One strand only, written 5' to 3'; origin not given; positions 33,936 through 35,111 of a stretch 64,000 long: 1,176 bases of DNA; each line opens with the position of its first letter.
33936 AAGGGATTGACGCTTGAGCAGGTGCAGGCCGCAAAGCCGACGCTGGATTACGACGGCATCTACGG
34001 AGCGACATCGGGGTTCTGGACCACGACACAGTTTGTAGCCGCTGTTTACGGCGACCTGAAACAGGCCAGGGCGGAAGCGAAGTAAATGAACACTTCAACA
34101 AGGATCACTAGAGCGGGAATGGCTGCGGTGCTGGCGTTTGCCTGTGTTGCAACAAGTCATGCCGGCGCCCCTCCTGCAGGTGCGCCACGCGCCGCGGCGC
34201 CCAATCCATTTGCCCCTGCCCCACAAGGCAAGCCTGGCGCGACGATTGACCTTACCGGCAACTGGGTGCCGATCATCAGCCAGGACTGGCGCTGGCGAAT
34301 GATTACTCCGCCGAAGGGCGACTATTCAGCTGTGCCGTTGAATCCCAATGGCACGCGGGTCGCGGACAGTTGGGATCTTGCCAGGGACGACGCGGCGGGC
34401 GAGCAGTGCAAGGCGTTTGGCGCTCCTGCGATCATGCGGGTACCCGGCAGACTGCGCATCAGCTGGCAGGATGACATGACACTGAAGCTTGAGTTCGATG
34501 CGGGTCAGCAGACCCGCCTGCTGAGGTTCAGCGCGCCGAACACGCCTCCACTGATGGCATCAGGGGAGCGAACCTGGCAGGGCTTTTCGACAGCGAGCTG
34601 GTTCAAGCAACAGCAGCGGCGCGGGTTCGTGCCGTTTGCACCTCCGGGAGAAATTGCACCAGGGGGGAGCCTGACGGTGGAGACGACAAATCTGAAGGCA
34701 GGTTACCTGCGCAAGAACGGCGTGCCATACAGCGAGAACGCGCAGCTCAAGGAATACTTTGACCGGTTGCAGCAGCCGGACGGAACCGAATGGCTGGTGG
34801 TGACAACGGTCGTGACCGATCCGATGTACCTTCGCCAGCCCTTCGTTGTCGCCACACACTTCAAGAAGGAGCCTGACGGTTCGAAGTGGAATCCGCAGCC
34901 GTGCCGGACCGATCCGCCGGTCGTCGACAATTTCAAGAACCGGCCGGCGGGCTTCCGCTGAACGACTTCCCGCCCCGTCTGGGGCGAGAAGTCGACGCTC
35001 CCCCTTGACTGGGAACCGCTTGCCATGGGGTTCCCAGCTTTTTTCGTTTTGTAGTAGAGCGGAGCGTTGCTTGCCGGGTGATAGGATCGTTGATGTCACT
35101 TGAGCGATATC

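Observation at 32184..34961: Third cassette of the unknown secreted family (subtype III x2) sandwiching a secreted MBL-fold hydrolase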

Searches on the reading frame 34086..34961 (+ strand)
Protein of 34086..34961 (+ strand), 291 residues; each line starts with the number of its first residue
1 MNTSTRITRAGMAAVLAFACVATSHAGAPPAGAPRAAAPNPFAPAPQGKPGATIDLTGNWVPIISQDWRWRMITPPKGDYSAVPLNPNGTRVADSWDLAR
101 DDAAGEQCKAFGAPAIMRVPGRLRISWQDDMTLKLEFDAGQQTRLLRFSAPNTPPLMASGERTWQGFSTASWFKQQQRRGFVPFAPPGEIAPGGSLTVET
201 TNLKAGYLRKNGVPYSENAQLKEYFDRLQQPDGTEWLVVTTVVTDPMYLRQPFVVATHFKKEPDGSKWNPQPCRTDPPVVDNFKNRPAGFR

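Call 3: search_protein_families(library=pfam, proteins=[window:34086-34961:+], max_evalue=1)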
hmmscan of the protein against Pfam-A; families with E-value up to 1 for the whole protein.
window:34086-34961:+ (291 aa): 0 families

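Call 4: search_protein_families(library=ncbifam, proteins=[window:34086-34961:+], max_evalue=1)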
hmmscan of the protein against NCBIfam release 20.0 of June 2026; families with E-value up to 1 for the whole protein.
window:34086-34961:+ (291 aa): 0 families

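Call 27: find_homologous_proteins(query=window:34086-34961:+)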
Query window:34086-34961:+ (291 aa): 7857 proteins with E <= 0.001 among 8000 candidates; the best 120 are listed.
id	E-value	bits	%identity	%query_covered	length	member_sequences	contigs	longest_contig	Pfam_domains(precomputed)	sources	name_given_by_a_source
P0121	2.4e-198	676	100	100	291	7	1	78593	-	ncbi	ncbi:MAG: hypothetical protein ABL964_04240 [Steroidobacteraceae bacterium]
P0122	4.5e-164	563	84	100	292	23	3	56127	-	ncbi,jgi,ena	jgi:hypothetical protein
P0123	4.4e-153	527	80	100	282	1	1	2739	-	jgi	jgi:hypothetical protein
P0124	2.3e-140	485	84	82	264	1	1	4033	-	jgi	-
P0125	3.1e-137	475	75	97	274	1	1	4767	-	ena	-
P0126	3.1e-134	465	75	96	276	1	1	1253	-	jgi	jgi:hypothetical protein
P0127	3.7e-132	458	79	82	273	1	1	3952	-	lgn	-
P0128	2.2e-130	452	72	96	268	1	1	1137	-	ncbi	-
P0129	4.7e-124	432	82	80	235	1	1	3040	-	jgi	-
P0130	1.7e-99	351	58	77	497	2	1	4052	-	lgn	-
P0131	6.4e-99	349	84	63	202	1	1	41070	-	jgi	jgi:hypothetical protein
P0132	1.4e-93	332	53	79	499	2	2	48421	-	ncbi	-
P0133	3.8e-93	330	-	-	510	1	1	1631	-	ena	-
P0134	1.9e-92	328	62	77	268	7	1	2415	-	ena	-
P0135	6.0e-92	326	58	89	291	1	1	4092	-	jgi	jgi:hypothetical protein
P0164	3.5e-88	314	-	-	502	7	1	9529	-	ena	-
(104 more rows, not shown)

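Call 29: find_encoding_contigs(protein=P0132, flank=8000, max_places=3)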
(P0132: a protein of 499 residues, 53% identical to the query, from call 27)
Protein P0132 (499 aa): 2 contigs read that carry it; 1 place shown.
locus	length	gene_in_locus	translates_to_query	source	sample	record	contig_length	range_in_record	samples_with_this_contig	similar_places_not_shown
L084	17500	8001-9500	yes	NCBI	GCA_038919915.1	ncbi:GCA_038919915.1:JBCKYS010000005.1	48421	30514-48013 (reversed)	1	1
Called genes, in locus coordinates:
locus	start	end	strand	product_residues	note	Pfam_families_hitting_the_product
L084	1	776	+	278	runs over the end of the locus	PF13620:CarboxypepD_reg, PF13715:CarbopepD_reg_2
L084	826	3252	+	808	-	PF25183:OMP_b-brl_4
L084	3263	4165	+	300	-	-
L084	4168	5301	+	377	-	PF00753:Lactamase_B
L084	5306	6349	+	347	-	PF01717:Meth_synt_2 (weak)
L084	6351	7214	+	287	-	PF01557:FAA_hydrolase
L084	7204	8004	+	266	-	PF17645:Amdase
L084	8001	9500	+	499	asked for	-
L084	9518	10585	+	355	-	PF02311:AraC_binding (faint), PF07883:Cupin_2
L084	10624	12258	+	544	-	PF00135:COesterase, PF20434:BD-FAE, PF07859:Abhydrolase_3 (faint)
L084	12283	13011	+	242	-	PF00392:GntR, PF07729:FCD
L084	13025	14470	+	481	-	PF07519:Tannase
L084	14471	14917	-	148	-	-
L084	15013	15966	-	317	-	-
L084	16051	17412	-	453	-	PF13006:Nterm_IS4, PF01609:DDE_Tnp_1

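Call 30: find_encoding_contigs(protein=P0164, flank=6000, max_places=3)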
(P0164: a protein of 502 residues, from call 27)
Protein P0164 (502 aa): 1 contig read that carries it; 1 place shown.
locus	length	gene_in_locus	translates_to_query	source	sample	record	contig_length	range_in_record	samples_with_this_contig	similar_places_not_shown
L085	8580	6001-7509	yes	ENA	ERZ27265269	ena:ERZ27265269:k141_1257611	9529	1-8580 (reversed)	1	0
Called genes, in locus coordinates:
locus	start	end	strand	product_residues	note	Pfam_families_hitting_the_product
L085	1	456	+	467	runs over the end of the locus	?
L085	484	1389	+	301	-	-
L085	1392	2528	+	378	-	PF00753:Lactamase_B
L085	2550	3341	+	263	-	-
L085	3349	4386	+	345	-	PF01717:Meth_synt_2, PF01208:URO-D (weak)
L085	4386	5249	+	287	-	PF01557:FAA_hydrolase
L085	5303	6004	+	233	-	PF17645:Amdase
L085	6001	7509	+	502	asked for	-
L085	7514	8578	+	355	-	PF07883:Cupin_2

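Call 31: search_protein_families(library=pfam, proteins=[L084:3263-4165:+, L084:4168-5301:+, L084:5306-6349:+, L084:15013-15966:-], max_evalue=0.01)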
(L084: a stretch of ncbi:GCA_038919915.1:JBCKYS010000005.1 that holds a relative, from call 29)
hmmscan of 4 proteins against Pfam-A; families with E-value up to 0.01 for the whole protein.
L084:3263-4165:+ (300 aa): 0 families

L084:4168-5301:+ (377 aa): 2 families
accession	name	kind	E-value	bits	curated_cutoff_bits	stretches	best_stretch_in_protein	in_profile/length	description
PF00753.33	Lactamase_B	-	3e-16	60.4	22.7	1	58-292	6-196/196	Metallo-beta-lactamase superfamily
PF12706.13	Lactamase_B_2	-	0.00037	20.6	27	1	115-149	16-53/200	Beta-lactamase superfamily domain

L084:5306-6349:+ (347 aa): 1 family
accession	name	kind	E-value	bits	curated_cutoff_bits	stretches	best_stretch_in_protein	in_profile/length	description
PF01717.24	Meth_synt_2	-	2.8e-07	30.6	21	1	274-338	258-322/324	Cobalamin-independent synthase, Catalytic domain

L084:15013-15966:- (317 aa): 1 family
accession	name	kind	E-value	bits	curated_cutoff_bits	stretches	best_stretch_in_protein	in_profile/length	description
PF01609.27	DDE_Tnp_1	-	0.00061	20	23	1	5-246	66-199/200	Transposase DDE domain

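Call 37: find_homologous_proteins(query=P0132, max_evalue=1e-100)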
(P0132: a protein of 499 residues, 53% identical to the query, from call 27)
Query P0132 (499 aa): 847 proteins with E <= 1e-100 among 8000 candidates; the best 120 are listed.
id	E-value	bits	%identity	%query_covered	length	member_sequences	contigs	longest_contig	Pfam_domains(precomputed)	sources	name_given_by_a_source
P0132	0.0e+0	1149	100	100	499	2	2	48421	-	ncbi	-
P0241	1.9e-274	929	80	99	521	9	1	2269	-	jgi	jgi:hypothetical protein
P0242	5.0e-271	918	80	99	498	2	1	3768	-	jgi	jgi:hypothetical protein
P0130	2.9e-265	899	77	100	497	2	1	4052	-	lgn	-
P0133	8.4e-240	815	70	96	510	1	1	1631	-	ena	-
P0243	4.2e-239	813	71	96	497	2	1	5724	-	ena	-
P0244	2.7e-235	800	69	100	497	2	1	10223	-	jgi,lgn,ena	-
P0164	3.1e-233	793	69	100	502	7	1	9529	-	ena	-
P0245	3.9e-229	780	68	100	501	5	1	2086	-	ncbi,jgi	jgi:hypothetical protein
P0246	4.8e-229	779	67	100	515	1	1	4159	-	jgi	jgi:hypothetical protein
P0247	3.7e-225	766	66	100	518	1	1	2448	-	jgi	jgi:hypothetical protein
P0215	3.8e-225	766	68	96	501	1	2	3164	-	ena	-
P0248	4.7e-221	753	65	96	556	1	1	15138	-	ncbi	-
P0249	7.9e-221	752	65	100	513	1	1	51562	-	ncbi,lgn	-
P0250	1.0e-220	752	64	99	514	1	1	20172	-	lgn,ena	-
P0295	5.1e-131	456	75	53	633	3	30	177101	PF00753.34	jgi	jgi:glyoxylase-like metal-dependent hydrolase (beta-lactamase superfamily II)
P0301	8.3e-131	455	75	52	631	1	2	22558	PF00753.34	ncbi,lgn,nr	ncbi:MAG TPA: MBL fold metallo-hydrolase [Vicinamibacterales bacterium]|nr:MBL fold metallo-hydrolas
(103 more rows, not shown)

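Call 45: find_encoding_contigs(protein=P0295, flank=8000, max_places=4)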
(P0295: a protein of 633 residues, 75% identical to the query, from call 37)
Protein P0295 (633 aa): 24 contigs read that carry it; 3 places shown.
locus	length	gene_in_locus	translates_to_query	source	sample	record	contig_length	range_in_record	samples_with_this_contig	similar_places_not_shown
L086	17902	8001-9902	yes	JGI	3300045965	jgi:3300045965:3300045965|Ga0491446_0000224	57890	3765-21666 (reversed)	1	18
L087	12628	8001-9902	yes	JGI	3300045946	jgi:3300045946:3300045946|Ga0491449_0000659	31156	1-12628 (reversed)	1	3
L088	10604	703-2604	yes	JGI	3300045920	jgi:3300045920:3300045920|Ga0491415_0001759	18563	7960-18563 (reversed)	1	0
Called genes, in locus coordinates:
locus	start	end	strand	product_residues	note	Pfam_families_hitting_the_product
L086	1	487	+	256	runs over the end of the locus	PF22624:AASDHPPT_N, PF01648:ACPS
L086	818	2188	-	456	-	PF00083:Sugar_tr, PF07690:MFS_1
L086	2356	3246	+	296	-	-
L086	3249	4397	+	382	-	PF00753:Lactamase_B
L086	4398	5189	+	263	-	-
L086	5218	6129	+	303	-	PF01557:FAA_hydrolase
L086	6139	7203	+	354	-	PF07883:Cupin_2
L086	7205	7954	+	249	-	PF17645:Amdase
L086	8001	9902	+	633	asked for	PF00753:Lactamase_B (weak)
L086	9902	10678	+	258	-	-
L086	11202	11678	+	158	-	-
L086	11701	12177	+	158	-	PF00383:dCMP_cyt_deam_1, PF14437:MafB19-deam, PF14439:Bd3614-deam (weak)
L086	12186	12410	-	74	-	-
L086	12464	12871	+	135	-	PF00376:MerR, PF13411:MerR_1, PF09278:MerR-DNA-bind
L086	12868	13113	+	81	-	PF18306:LDcluster4 (weak)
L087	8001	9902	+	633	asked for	PF00753:Lactamase_B (weak)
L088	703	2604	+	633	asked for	PF00753:Lactamase_B (weak)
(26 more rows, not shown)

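Call 50: predict_structure(alignment_id=A4)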
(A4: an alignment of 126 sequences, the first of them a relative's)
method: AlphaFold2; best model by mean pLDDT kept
length: 499 residues; sequences in the alignment: 126
mean_pLDDT: 89.0   pTM: 0.90
mean pLDDT of the five models: 89.0, 88.7, 87.7, 87.1, 86.0
residues with pLDDT >= 90: 318; 70-90: 139; 50-70: 42; < 50: 0
segments of 3 or more residues with pLDDT < 50: none
pLDDT, mean of each block of 10 residues (from residue 1): 74 61 92 76 87 91 75 77 84 93 91 89 95 95 94 91 92 96 97 96 91 66 72 84 92 92 83 81 95 90 89 95 96 97 96 96 97 95 83 96 69 81 98 96 98 94 98 97 92 93
secondary structure, 60 per line:
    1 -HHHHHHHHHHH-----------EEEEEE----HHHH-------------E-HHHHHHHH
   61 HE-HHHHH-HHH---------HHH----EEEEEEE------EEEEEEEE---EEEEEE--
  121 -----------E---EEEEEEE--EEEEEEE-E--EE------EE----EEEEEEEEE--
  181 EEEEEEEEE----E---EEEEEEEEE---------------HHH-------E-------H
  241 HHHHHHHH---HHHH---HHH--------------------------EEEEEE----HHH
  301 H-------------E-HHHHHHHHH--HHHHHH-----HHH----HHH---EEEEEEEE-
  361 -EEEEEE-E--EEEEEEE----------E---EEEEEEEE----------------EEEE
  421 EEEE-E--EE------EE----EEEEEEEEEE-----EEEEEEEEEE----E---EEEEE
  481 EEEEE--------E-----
elements in order: H2-12 E24-29 H34-37 H53-61 H64-68 E89-95 E102-109 E113-118 E136-142 E145-151 E170-178 E181-189 E198-206 H240-248 H252-255 E288-293 H298-301 H317-325 H328-333 E352-359 E362-367 E372-378 E393-400 E417-424 E443-452 E458-467 E476-485
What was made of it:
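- Both barrels and their mutual arrangement are therefore confident (call 50).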

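Call 53: fold_search(model_id=the predicted structure, library=pdb)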
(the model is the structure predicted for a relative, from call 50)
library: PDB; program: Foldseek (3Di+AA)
matches with E <= 10: 908; with E <= 0.001: 0
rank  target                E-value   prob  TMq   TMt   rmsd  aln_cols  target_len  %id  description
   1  2c1q                  1.0e-02  0.98  0.14  0.47   8.8       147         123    9  X-ray structure of biotin binding protein from chicken (released 2007-02-20)
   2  5yvf_C                1.7e-02  0.35  0.16  0.23  19.3       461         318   10  Crystal structure of BFA1 (released 2018-08-08)
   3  5z4g_A                2.0e-02  0.99  0.19  0.55   7.0       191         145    9  Crystal structure of secretory abundant heat soluble protein 4 from Ramazzottius varieornatus (released 2018-04-11)
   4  2c1s_A                2.2e-02  0.94  0.14  0.45   8.9       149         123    9  X-ray structure of biotin binding protein from chicken (released 2007-02-13)
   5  4v12                  2.2e-02  0.11  0.10  0.13  18.4       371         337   10  Crystal structure of the MSMEG_6754 dehydratase from Mycobacterium smegmatis (released 2015-03-18)
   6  5i7n                  2.8e-02  0.11  0.10  0.14  21.9       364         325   11  MaoC-like dehydratase (released 2016-07-06)
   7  8qs0_AAA              3.9e-02  0.12  0.10  0.14  15.9       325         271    9  Acyl-ACP thioesterase from Lemna paucicostata in complex with a spirolactam (released 2024-02-21)
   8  3b7k_C                4.5e-02  0.18  0.11  0.18  17.5       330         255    8  Human Acyl-coenzyme A thioesterase 12 (released 2007-11-13)
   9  4zv3_B                5.6e-02  0.15  0.12  0.19  17.8       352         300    9  Crystal structure of the N- and C-terminal domains of mouse acyl-CoA thioesterase 7 (released 2015-06-03)
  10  8qrt_AAA              6.2e-02  0.11  0.10  0.14  17.0       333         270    9  Acyl-ACP thioesterase from Lemna paucicostata in complex with a spirolactam (released 2024-02-21)
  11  5ur9_B                7.2e-02  0.96  0.18  0.57   8.2       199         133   12  Enantiomer-Specific Binding of the Potent Antinociceptive Agent SBFI-26 to Anandamide transporters FABP5 (released 2017-08-23)
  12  2gvh_B                7.2e-02  0.18  0.10  0.18  19.3       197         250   12  Crystal structure of Acyl-CoA hydrolase (15159470) from AGROBACTERIUM TUMEFACIENS at 2.65 A resolution (released 2006-05-30)
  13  6vfy_F                7.2e-02  0.13  0.12  0.18  17.7       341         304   11  Crystal structure of mouse acyl-CoA thioesterase 7 with CoA (released 2020-01-29)
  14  9mqf                  7.2e-02  0.12  0.10  0.15  16.8       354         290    6  Chloroplast acyl-ACP thioesterase from Chlamydomonas reinhardtii (released 2025-08-13)
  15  4i60_A                8.0e-02  0.69  0.14  0.43  10.6       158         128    8  Crystal structure of avidin - biotinylruthenocene complex (released 2013-08-14)
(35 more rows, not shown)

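Call 76: search_solved_structures(query=A4, max_evalue=10)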
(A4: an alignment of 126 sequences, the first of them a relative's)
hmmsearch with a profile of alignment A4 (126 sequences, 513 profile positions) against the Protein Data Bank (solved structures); distinct sequences matched with E-value up to 10: 0.

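Call 85: search_protein_families(library=ncbifam, proteins=[P0132, P0301], max_evalue=0.01)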
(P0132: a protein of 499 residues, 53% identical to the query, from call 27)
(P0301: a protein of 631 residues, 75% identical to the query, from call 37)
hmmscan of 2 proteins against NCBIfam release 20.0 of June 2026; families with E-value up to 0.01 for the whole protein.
P0132 (499 aa): 0 families

P0301 (631 aa): 3 families
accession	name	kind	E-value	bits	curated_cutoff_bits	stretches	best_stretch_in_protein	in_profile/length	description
TIGR04559.1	SoxH_rel_PQQ_2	hypoth_equivalog_domain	8.3e-17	61.5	280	1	375-583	64-252/283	quinoprotein relay system zinc metallohydrolase 2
TIGR04558.1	SoxH_rel_PQQ_1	hypoth_equivalog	2.3e-06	26.9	300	1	376-584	69-253/285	quinoprotein relay system zinc metallohydrolase 1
NF012229.1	bla_class_B_core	domain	0.0013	18.9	100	0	368-487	51-138/139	metallo-beta-lactamase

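Call 90: find_encoding_contigs(protein=P0121, flank=4000, max_places=2)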
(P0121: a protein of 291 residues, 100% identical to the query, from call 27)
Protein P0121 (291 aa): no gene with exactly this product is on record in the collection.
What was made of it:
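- Tried and rejected: Look-up of the window's own contig through P0121 failed (call 90).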
